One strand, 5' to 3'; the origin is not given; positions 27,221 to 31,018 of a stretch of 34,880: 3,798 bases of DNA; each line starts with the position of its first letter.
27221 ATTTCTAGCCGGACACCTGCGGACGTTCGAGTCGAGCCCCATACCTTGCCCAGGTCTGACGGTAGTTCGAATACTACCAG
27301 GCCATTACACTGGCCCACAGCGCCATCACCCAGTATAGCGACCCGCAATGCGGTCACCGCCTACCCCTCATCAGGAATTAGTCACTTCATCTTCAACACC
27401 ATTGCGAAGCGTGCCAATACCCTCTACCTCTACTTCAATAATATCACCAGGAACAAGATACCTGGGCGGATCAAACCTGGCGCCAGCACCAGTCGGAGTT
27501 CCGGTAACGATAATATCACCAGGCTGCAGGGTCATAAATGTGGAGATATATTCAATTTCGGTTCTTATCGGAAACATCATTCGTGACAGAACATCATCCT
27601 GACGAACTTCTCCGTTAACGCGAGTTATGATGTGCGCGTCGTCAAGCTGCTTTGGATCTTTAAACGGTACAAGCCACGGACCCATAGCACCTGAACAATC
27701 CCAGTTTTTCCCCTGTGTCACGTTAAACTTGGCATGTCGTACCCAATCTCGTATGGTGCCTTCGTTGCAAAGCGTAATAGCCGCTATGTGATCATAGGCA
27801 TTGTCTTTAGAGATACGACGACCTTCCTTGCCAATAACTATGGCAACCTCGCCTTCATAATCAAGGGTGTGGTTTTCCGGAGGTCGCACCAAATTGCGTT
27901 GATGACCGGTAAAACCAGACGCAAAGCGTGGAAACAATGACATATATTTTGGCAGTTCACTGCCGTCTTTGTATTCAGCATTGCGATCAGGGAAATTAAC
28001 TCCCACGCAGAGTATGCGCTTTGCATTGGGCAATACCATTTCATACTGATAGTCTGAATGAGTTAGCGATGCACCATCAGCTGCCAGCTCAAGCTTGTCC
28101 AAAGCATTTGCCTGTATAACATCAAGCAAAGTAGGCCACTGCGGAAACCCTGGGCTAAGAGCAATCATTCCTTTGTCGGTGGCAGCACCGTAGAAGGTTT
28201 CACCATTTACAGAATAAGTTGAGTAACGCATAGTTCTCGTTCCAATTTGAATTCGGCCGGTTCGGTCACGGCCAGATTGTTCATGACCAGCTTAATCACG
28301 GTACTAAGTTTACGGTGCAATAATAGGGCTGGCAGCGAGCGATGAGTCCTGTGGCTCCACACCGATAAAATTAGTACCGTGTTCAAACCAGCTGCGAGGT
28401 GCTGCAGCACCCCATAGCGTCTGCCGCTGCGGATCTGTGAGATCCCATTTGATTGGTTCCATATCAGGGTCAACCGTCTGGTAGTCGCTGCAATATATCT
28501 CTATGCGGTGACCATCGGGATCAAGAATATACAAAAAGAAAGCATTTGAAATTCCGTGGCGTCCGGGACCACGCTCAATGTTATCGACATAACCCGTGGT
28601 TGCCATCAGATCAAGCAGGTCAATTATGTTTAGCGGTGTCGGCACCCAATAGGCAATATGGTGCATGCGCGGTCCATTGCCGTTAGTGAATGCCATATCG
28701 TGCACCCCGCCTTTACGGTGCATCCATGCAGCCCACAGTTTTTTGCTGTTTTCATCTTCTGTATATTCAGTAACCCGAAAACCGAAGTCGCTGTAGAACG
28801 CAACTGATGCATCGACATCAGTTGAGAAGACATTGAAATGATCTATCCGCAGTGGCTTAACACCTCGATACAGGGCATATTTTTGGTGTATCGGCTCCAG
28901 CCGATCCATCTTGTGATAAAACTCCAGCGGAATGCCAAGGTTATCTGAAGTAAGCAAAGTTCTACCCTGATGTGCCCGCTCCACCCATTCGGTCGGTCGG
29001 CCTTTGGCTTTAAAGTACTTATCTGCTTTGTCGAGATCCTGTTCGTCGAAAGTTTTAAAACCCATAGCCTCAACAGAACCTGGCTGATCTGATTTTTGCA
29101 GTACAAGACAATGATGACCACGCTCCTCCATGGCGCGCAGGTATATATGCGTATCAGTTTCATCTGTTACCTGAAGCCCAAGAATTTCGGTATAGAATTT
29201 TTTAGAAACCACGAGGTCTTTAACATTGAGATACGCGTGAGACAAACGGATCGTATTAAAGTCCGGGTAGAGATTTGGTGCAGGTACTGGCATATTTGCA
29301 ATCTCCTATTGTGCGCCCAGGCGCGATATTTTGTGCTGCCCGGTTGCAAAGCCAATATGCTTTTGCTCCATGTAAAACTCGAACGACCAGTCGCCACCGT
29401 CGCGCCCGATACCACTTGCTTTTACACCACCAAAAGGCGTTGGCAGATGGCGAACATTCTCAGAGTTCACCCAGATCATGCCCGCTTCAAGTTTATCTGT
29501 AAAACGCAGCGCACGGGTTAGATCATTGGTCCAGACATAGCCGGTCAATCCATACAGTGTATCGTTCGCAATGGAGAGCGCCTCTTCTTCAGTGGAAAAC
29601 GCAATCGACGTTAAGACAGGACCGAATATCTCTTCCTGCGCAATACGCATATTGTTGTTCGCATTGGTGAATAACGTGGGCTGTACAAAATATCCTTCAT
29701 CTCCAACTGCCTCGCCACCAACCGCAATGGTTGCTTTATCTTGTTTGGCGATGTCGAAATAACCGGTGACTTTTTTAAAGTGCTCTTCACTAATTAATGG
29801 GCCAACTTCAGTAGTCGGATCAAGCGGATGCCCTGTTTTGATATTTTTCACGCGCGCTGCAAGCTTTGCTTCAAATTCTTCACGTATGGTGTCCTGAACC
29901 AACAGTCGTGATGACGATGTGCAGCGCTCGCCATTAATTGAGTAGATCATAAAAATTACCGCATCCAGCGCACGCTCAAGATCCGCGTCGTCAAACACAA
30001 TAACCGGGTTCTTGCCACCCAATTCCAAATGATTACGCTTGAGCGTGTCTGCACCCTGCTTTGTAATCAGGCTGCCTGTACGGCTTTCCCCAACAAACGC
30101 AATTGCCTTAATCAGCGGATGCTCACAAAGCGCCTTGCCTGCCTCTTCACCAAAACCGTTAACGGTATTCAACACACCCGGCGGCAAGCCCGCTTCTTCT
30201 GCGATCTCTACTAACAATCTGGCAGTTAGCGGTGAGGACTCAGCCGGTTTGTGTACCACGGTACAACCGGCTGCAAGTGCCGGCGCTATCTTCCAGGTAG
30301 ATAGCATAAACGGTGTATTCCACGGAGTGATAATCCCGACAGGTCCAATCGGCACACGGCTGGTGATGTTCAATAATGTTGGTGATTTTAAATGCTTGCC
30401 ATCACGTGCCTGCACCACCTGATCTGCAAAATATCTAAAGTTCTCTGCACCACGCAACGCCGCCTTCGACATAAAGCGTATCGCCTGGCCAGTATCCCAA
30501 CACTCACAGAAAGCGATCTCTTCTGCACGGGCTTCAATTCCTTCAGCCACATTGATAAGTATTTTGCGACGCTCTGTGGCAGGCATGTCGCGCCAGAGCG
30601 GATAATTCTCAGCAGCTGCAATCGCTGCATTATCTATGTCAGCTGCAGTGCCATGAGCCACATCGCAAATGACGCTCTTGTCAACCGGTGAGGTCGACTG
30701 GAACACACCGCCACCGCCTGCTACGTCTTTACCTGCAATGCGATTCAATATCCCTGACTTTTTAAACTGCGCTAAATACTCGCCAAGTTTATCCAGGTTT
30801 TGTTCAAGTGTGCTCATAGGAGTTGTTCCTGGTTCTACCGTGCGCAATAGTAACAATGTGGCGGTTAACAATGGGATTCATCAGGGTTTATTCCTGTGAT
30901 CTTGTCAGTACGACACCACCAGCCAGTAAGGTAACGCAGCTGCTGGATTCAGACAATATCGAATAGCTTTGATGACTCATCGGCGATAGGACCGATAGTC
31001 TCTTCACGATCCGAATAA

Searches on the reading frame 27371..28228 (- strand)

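Call 58: search_protein_families(library=pfam, proteins=[window:27371-28228:-], max_evalue=0.001)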
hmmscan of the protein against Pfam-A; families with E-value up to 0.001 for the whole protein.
window:27371-28228:- (285 aa): 1 family
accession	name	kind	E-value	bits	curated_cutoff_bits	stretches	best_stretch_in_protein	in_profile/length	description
PF01557.24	FAA_hydrolase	-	5e-61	206.5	23.9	1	72-278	2-213/214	Fumarylacetoacetate (FAA) hydrolase C-terminal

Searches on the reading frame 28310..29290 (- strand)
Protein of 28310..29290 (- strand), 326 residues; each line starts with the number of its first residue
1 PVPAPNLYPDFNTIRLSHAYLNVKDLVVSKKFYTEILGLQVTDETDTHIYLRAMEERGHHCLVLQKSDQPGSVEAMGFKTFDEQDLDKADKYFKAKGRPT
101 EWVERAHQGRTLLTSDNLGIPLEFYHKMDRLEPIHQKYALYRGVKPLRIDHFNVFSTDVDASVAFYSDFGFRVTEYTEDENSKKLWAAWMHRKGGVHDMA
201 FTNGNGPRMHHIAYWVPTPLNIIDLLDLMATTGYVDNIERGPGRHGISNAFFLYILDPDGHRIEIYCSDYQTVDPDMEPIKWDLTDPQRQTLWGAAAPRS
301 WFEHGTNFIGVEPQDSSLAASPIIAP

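Call 58: search_protein_families(library=pfam, proteins=[window:28310-29290:-], max_evalue=0.001)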
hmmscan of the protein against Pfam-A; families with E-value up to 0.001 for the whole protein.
window:28310-29290:- (326 aa): 4 families
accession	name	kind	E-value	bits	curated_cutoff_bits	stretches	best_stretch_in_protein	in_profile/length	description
PF00903.31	Glyoxalase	-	1.6e-30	106.4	20.6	2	148-265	1-121/121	Glyoxalase/Bleomycin resistance protein/Dioxygenase superfamily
PF22677.2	Ble-like_N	-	6.2e-10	39.1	24.5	1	148-178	1-32/41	Bleomycin resistance protein-like N-terminal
PF13669.12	Glyoxalase_4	-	1.6e-06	28.8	27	0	150-231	1-88/109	Glyoxalase/Bleomycin resistance protein/Dioxygenase superfamily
PF12681.13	Glyoxalase_2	-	0.00034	21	30.1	0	20-52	5-37/118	Glyoxalase-like domain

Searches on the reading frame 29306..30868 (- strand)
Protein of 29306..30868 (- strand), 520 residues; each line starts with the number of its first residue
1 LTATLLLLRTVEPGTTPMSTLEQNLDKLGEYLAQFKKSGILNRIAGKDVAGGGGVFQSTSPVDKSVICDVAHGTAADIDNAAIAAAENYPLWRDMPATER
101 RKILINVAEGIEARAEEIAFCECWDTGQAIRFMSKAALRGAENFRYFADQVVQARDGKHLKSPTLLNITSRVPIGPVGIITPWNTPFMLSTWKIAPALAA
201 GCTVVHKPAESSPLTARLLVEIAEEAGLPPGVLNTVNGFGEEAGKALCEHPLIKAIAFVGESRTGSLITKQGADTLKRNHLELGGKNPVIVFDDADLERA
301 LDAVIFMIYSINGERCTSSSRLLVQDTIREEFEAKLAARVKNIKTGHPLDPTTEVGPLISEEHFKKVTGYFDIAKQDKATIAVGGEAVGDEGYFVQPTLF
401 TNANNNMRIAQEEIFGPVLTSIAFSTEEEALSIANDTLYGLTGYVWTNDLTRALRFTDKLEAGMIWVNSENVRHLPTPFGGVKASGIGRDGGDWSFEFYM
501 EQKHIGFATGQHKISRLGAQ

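Call 58: search_protein_families(library=pfam, proteins=[window:29306-30868:-], max_evalue=0.001)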
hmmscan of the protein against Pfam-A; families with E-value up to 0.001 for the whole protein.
window:29306-30868:- (520 aa): 1 family
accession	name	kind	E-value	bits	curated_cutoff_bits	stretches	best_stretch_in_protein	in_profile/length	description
PF00171.27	Aldedh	-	2.2e-168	561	23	1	55-505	8-461/461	Aldehyde dehydrogenase family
